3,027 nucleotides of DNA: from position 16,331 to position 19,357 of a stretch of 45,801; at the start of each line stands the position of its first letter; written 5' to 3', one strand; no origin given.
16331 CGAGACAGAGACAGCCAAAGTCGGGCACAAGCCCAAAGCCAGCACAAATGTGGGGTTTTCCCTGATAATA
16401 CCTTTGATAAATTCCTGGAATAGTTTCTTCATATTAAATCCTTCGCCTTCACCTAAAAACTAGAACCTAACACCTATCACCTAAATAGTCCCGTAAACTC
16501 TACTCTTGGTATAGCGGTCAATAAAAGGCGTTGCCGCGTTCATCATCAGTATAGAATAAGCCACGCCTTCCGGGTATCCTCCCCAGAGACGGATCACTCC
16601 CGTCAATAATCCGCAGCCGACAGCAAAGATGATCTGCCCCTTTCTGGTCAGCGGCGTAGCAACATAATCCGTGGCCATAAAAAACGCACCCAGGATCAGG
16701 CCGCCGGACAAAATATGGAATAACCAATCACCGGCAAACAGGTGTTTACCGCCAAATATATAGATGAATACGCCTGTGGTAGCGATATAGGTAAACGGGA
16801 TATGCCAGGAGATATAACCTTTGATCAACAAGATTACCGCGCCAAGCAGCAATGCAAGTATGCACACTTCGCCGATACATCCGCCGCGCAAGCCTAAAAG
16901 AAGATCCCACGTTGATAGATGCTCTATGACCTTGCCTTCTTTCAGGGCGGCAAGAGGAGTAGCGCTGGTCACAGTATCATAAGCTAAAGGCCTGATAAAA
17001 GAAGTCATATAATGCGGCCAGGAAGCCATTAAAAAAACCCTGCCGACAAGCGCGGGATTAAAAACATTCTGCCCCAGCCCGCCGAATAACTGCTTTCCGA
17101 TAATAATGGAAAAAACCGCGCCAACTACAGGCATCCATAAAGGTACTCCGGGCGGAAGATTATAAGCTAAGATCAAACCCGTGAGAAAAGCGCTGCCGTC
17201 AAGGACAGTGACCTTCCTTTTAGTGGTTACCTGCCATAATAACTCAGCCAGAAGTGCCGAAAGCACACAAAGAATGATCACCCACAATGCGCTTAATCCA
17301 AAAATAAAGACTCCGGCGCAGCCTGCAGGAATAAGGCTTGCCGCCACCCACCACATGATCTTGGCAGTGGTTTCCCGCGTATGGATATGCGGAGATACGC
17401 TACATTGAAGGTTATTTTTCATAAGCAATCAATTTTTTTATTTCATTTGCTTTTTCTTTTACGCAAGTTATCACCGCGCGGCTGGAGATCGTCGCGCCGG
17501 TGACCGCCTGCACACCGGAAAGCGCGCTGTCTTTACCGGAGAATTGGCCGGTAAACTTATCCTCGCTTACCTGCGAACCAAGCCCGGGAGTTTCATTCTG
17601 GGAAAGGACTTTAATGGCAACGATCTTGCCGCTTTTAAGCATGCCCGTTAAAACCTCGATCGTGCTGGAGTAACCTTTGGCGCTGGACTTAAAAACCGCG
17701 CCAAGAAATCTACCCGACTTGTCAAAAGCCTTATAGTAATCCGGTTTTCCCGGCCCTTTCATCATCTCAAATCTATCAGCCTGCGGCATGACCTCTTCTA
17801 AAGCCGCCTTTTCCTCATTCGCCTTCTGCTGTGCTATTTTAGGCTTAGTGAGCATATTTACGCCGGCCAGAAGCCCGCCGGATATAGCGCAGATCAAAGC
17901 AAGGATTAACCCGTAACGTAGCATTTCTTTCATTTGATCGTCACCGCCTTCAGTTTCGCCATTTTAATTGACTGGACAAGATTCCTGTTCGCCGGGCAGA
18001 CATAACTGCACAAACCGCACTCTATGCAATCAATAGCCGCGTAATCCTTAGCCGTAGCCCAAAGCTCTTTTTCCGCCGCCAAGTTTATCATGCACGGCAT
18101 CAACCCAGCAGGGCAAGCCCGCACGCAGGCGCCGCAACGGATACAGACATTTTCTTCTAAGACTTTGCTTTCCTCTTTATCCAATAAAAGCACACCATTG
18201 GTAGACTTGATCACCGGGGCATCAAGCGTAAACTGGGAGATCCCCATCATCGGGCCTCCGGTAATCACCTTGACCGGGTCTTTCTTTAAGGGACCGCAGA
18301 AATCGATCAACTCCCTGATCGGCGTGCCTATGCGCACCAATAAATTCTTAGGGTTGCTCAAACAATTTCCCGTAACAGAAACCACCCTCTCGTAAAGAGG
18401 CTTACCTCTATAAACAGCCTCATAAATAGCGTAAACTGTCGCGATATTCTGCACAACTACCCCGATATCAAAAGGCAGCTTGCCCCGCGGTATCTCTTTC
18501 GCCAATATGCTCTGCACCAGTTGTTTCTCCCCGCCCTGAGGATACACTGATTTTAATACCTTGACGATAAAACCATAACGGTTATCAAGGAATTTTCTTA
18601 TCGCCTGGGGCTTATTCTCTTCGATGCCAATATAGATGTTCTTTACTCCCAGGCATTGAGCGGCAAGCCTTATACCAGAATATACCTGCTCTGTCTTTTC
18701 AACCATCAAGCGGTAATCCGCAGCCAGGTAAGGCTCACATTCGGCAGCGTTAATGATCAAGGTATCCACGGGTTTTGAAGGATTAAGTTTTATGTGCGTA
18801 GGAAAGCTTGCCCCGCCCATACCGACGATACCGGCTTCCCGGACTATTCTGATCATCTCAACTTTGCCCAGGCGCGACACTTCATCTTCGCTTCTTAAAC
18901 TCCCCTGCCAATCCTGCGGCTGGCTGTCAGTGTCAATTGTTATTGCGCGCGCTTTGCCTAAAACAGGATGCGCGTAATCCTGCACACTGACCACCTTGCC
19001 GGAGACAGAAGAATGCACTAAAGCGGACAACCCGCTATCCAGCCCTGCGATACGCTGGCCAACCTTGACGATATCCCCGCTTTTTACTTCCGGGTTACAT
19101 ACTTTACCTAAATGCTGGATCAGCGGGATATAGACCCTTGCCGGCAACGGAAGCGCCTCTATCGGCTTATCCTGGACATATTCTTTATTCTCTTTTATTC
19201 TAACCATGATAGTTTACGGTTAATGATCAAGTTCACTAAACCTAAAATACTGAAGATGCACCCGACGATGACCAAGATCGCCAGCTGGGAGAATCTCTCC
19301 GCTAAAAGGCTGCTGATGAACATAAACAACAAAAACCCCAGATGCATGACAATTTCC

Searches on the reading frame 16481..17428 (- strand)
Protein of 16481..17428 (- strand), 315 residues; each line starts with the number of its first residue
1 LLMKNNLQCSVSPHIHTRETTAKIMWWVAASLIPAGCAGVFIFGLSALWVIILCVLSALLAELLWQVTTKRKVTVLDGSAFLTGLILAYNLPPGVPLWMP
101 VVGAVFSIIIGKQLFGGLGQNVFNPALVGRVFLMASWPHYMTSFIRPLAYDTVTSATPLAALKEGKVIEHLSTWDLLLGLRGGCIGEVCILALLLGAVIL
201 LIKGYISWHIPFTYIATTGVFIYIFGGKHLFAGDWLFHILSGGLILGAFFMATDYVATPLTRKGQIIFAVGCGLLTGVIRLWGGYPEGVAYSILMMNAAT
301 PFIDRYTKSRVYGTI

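Call 50: search_protein_families(library=pfam, proteins=[window:16481-17428:-], max_evalue=0.00001)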
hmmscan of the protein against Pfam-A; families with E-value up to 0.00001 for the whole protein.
window:16481-17428:- (315 aa): 1 family
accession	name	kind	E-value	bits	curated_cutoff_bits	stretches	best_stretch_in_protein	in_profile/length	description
PF03116.20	NQR2_RnfD_RnfE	-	9.1e-118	393.4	27.7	1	10-313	3-296/296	NQR2, RnfD, RnfE family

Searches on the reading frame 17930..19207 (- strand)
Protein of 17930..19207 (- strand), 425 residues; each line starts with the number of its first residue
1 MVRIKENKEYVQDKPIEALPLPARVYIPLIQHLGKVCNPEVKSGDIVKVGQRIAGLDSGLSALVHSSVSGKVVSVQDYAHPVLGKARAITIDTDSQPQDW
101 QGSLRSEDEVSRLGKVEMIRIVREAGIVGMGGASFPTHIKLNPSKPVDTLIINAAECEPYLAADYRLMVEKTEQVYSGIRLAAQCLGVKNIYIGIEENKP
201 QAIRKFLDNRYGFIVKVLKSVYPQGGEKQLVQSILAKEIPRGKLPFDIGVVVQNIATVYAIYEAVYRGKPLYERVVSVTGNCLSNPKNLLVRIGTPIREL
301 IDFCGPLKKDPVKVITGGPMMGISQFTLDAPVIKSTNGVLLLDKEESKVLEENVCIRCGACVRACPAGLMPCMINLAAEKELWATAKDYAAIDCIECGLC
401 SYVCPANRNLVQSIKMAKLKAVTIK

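Call 50: search_protein_families(library=pfam, proteins=[window:17930-19207:-], max_evalue=0.00001)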
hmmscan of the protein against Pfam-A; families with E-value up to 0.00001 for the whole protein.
window:17930-19207:- (425 aa): 12 families
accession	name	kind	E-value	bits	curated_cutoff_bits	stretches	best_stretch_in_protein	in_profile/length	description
PF01512.22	Complex1_51K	-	5.3e-47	159.9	31.2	1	122-263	1-150/150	Nuo51 FMN-binding domain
PF13375.12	RnfC_N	-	1.6e-26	92.7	25.6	1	2-96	7-101/101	RnfC Barrel sandwich hybrid domain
PF10531.15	SLBB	-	2.3e-10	40.6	27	1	275-323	1-54/55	SLBB domain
PF12797.12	Fer4_2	-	1.7e-08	34.3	24.5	0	349-367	4-22/22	4Fe-4S binding domain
PF00037.32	Fer4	-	2.6e-08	33.8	21.1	0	351-368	4-21/24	4Fe-4S binding domain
PF14697.11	Fer4_21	-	1.9e-07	31.5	35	1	350-406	3-53/59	4Fe-4S dicluster domain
PF13187.11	Fer4_9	-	2.7e-07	30.9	27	0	355-407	2-50/52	4Fe-4S dicluster domain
PF13237.11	Fer4_10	-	2.9e-07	30.7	25.5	1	349-405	3-53/53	4Fe-4S dicluster domain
PF12838.12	Fer4_7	-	4.1e-07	30.8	27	1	355-407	2-51/52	4Fe-4S dicluster domain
PF13534.11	Fer4_17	-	6.2e-07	30.3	22.2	0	386-407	38-59/61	4Fe-4S dicluster domain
PF12837.12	Fer4_6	-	6.4e-06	26.3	25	0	352-369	6-23/24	4Fe-4S binding domain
PF12800.12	Fer4_4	-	7.4e-06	26.3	24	0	353-368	2-17/17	4Fe-4S binding domain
